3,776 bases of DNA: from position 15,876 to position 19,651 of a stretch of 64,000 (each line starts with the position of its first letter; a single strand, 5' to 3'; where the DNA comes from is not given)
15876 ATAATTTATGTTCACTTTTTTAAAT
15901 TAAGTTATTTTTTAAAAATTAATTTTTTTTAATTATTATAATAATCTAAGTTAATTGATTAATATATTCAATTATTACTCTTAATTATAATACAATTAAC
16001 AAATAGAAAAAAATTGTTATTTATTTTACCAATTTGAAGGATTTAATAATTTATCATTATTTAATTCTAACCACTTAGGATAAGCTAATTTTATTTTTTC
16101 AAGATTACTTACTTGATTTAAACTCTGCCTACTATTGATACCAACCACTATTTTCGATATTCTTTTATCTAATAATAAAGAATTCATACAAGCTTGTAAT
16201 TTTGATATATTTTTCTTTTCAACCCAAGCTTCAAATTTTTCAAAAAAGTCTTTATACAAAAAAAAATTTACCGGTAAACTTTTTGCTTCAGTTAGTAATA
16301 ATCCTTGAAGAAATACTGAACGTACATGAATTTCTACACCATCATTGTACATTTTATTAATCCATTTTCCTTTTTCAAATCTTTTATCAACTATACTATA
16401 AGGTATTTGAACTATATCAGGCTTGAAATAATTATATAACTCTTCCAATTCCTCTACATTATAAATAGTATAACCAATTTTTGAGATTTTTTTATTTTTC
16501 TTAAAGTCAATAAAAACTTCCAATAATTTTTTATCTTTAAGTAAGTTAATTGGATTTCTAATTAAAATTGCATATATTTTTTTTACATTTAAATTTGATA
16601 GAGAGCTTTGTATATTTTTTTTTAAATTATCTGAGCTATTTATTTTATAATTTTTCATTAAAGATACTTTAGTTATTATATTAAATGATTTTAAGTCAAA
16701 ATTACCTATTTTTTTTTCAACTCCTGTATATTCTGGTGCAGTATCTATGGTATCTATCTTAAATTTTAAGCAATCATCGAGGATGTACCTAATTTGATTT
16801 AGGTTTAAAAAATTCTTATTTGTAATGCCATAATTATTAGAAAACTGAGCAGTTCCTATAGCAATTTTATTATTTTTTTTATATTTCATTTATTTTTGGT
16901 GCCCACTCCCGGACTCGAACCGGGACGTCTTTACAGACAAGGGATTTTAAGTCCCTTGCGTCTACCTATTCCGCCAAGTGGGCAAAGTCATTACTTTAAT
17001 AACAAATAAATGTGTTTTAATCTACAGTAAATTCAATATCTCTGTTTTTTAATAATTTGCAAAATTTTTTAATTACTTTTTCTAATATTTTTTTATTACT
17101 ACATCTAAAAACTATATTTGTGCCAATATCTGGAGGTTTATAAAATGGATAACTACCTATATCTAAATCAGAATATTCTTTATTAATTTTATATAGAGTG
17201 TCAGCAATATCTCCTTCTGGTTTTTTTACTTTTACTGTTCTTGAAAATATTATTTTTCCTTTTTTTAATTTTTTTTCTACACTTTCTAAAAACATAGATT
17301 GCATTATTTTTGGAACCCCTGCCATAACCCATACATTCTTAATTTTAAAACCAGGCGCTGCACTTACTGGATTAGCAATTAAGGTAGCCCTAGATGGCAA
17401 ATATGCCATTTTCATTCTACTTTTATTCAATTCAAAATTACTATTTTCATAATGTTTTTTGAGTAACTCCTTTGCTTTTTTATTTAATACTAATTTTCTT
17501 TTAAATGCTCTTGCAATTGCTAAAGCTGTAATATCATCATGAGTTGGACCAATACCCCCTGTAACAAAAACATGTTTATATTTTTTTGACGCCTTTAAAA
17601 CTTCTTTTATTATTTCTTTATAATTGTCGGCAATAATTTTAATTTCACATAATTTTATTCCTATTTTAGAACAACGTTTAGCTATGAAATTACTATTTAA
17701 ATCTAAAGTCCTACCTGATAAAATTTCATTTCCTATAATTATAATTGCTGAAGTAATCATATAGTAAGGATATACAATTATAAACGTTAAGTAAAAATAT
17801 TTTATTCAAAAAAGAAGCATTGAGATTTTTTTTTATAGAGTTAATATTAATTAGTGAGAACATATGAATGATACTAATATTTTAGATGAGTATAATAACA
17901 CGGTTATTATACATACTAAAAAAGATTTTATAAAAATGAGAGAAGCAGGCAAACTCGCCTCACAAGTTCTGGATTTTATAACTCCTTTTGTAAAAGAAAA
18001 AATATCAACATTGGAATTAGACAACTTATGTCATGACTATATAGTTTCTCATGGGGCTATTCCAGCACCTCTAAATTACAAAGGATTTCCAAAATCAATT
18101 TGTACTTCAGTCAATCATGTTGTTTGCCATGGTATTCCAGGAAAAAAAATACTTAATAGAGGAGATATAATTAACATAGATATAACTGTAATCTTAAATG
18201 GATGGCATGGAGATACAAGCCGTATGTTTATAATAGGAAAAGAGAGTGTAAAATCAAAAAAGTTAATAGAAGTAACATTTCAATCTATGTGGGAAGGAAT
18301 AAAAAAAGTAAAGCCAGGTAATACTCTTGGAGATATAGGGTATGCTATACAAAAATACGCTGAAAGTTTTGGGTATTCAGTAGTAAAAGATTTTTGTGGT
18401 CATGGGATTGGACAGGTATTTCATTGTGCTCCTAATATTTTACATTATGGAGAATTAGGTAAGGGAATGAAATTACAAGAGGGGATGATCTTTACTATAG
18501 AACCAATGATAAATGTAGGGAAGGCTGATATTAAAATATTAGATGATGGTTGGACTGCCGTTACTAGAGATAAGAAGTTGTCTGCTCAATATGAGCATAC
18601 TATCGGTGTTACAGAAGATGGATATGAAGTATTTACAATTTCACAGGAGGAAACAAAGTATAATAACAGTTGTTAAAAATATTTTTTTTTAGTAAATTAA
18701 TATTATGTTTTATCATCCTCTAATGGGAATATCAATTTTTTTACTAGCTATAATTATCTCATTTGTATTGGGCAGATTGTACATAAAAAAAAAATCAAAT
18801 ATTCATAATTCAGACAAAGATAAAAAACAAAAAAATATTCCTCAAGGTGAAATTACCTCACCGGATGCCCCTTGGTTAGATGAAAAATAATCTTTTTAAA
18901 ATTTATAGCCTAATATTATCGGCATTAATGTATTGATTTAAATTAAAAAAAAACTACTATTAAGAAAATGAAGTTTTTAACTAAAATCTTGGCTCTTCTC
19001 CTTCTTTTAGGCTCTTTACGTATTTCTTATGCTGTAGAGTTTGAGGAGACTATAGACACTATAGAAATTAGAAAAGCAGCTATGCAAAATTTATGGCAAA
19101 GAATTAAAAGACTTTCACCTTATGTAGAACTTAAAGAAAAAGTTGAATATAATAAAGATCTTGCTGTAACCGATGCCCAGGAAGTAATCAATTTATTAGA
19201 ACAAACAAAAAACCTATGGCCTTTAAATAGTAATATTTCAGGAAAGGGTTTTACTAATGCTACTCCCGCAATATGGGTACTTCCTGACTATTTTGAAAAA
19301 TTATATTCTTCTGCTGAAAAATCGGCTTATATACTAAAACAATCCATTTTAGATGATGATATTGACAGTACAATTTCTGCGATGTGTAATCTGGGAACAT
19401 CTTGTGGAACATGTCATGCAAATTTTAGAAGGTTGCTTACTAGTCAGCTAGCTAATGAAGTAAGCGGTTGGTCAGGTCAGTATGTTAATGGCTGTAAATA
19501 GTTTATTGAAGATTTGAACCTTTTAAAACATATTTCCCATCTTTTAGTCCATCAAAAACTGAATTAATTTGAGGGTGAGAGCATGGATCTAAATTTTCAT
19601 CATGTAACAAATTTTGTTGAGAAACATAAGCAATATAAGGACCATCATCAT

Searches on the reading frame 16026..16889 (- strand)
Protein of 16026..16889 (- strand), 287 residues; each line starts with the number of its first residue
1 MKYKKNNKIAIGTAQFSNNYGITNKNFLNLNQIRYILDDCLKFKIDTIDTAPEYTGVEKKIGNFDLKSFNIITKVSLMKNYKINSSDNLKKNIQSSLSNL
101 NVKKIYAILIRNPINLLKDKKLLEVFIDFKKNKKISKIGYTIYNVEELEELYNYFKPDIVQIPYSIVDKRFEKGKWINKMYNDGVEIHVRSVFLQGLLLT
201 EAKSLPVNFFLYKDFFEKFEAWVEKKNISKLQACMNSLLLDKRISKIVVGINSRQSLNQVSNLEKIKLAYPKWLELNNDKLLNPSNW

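Call 26: search_protein_families(library=pfam, proteins=[window:16026-16889:-], max_evalue=0.001)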
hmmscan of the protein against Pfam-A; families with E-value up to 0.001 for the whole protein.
window:16026-16889:- (287 aa): 1 family
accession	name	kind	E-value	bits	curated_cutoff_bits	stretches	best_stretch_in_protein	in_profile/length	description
PF00248.27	Aldo_ket_red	-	7.6e-19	68.3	24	1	8-268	1-278/291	Aldo/keto reductase family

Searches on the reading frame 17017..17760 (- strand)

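Call 50: search_protein_families(library=pfam, proteins=[window:17017-17760:-], max_evalue=0.01)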
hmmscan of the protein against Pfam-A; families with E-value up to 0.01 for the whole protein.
window:17017-17760:- (247 aa): 2 families
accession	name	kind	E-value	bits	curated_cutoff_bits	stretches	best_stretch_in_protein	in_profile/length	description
PF00994.29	MoCF_biosynth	-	9.3e-30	103.7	26.6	1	5-166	1-143/144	Probable molybdopterin binding domain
PF24102.1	FLAD1_M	-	2.3e-16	59.8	27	1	171-242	2-74/78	FAD synthase, middle domain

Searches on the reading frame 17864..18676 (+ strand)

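Call 50: search_protein_families(library=pfam, proteins=[window:17864-18676:+], max_evalue=0.01)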
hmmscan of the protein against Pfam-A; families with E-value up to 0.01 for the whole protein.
window:17864-18676:+ (270 aa): 1 family
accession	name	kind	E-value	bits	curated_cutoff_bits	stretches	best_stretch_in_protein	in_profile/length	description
PF00557.29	Peptidase_M24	-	2.4e-52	178.2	23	1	24-251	2-208/208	Metallopeptidase family M24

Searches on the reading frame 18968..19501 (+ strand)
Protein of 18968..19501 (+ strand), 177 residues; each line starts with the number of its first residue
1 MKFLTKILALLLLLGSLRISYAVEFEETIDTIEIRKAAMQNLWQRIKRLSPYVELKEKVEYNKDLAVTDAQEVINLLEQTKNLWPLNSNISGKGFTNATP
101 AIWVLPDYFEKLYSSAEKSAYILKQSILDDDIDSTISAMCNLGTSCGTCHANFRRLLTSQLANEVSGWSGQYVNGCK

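Call 50: search_protein_families(library=pfam, proteins=[window:18968-19501:+], max_evalue=0.01)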
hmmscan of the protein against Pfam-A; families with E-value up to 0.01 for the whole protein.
window:18968-19501:+ (177 aa): 1 family
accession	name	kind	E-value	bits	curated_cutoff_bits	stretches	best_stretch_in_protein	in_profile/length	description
PF01322.25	Cytochrom_C_2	-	2.2e-15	58.1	26.5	1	30-154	1-121/121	Cytochrome C'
